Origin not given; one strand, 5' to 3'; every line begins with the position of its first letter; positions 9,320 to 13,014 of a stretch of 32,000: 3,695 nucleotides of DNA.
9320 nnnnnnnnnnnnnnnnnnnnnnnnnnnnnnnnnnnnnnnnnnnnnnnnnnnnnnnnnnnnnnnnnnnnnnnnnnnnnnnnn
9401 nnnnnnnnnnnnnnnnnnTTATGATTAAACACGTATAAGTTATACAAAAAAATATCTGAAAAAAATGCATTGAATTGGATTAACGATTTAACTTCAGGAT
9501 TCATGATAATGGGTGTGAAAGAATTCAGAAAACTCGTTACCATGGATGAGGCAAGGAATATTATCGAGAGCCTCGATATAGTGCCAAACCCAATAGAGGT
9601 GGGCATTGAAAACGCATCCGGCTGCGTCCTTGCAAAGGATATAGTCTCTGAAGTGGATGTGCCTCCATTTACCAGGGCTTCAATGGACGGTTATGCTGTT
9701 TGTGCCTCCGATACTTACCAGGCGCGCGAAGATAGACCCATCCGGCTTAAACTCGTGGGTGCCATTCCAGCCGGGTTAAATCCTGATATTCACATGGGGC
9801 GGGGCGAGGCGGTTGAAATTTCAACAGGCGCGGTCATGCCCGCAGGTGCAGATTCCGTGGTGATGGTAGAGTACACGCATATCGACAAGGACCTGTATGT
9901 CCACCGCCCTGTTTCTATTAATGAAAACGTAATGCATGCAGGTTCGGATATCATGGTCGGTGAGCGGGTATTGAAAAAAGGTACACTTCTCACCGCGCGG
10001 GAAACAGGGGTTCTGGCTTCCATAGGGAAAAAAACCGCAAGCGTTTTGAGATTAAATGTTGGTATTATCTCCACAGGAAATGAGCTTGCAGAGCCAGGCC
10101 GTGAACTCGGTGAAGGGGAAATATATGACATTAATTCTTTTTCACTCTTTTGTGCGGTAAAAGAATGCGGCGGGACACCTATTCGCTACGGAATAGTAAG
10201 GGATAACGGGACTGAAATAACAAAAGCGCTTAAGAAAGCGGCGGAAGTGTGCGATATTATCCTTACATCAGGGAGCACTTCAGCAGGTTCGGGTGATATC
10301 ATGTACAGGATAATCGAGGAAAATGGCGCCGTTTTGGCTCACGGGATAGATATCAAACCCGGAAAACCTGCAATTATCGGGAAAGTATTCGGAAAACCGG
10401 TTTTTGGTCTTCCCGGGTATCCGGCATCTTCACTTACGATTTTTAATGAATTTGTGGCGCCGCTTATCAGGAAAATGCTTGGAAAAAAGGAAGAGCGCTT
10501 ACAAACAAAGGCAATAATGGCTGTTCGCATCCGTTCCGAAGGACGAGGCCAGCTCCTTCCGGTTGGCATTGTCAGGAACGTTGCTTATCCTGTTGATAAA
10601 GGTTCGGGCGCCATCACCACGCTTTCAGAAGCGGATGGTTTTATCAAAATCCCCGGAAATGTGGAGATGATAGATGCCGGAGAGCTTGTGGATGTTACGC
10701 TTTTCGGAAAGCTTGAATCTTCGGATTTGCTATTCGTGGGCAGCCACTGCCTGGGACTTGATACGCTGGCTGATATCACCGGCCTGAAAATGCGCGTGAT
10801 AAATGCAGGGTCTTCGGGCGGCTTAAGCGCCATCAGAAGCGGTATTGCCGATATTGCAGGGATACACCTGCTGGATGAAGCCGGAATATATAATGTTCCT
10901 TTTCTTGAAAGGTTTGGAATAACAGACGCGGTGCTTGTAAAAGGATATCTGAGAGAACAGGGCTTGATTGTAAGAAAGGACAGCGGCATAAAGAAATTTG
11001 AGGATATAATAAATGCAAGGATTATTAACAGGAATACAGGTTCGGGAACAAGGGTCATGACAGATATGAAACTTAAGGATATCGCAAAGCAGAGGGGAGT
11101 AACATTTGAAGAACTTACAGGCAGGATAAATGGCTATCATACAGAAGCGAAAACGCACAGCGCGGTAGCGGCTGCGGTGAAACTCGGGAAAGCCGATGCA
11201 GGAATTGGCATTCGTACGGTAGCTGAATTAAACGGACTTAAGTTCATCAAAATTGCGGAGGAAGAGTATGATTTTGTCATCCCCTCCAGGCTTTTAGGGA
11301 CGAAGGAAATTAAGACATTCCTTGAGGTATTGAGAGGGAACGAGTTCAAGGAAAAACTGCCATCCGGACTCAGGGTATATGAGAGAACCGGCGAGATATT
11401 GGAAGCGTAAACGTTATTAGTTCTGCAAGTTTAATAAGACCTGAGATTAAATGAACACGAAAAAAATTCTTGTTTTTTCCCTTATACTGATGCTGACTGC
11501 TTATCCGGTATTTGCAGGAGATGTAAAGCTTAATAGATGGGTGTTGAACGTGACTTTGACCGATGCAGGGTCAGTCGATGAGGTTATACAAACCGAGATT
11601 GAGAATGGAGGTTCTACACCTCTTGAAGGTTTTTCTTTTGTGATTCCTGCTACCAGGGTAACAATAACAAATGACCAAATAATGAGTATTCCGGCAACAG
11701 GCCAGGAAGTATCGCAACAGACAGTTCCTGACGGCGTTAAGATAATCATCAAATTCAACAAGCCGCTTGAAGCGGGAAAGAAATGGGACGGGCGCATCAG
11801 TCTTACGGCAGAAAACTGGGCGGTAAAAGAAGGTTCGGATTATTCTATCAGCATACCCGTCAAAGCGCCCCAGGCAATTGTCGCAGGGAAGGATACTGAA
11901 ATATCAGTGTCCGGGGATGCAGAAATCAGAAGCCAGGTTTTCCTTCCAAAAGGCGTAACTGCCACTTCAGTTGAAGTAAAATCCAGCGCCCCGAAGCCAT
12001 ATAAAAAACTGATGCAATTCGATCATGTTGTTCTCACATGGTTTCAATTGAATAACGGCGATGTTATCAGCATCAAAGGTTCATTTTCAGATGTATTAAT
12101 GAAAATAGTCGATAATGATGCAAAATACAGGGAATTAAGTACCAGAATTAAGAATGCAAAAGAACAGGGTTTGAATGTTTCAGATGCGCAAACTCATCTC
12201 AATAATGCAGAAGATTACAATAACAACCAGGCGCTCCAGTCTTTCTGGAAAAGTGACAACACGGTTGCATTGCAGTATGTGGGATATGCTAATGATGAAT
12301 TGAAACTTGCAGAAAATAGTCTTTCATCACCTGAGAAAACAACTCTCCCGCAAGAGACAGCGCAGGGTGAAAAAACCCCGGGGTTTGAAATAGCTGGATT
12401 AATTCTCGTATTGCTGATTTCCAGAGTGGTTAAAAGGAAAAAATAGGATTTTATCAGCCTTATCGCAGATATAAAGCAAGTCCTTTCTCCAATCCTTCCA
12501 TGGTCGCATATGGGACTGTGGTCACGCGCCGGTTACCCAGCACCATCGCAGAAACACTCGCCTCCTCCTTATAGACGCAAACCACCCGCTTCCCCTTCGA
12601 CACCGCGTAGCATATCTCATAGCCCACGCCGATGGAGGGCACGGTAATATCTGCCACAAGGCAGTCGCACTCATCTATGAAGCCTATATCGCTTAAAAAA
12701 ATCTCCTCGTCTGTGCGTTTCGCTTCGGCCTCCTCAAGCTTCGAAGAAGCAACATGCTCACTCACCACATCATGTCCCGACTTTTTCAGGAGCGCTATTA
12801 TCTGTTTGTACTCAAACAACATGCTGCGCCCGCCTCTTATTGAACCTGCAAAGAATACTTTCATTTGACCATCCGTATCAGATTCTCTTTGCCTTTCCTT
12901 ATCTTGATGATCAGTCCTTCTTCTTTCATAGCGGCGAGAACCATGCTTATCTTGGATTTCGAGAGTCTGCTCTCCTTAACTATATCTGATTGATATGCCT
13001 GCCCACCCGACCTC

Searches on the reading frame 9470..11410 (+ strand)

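Call 30: search_protein_families(library=pfam, proteins=[window:9470-11410:+], max_evalue=0.001)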
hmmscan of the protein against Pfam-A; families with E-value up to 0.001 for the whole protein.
window:9470-11410:+ (646 aa): 5 families
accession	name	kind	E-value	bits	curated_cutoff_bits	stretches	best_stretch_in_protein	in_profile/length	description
PF12727.12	PBP_like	-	6.3e-54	182.5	27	1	437-622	9-193/193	PBP superfamily domain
PF03453.22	MoeA_N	-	2.2e-44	151.4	30.8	1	24-186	2-160/160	MoeA N-terminal region (domain I and II)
PF00994.29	MoCF_biosynth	-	1.7e-28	99.6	26.6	1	198-334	1-143/144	Probable molybdopterin binding domain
PF03454.20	MoeA_C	-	6.4e-15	55.6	22.1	1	347-412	1-72/72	MoeA C-terminal region (domain IV)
PF12974.12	Phosphonate-bd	-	0.00021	21.2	27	1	499-586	89-168/242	ABC transporter, phosphonate, periplasmic substrate-binding protein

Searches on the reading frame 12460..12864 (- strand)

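Call 30: search_protein_families(library=pfam, proteins=[window:12460-12864:-], max_evalue=0.001)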
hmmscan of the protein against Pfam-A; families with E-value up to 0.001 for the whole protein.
window:12460-12864:- (134 aa): 2 families
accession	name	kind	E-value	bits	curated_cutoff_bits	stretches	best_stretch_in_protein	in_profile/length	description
PF05014.21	Nuc_deoxyrib_tr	-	4e-14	53.2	28.8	1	3-104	1-103/117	Nucleoside 2-deoxyribosyltransferase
PF15891.11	Nuc_deoxyri_tr2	-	4.9e-05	24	30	1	2-99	3-103/105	Nucleoside 2-deoxyribosyltransferase like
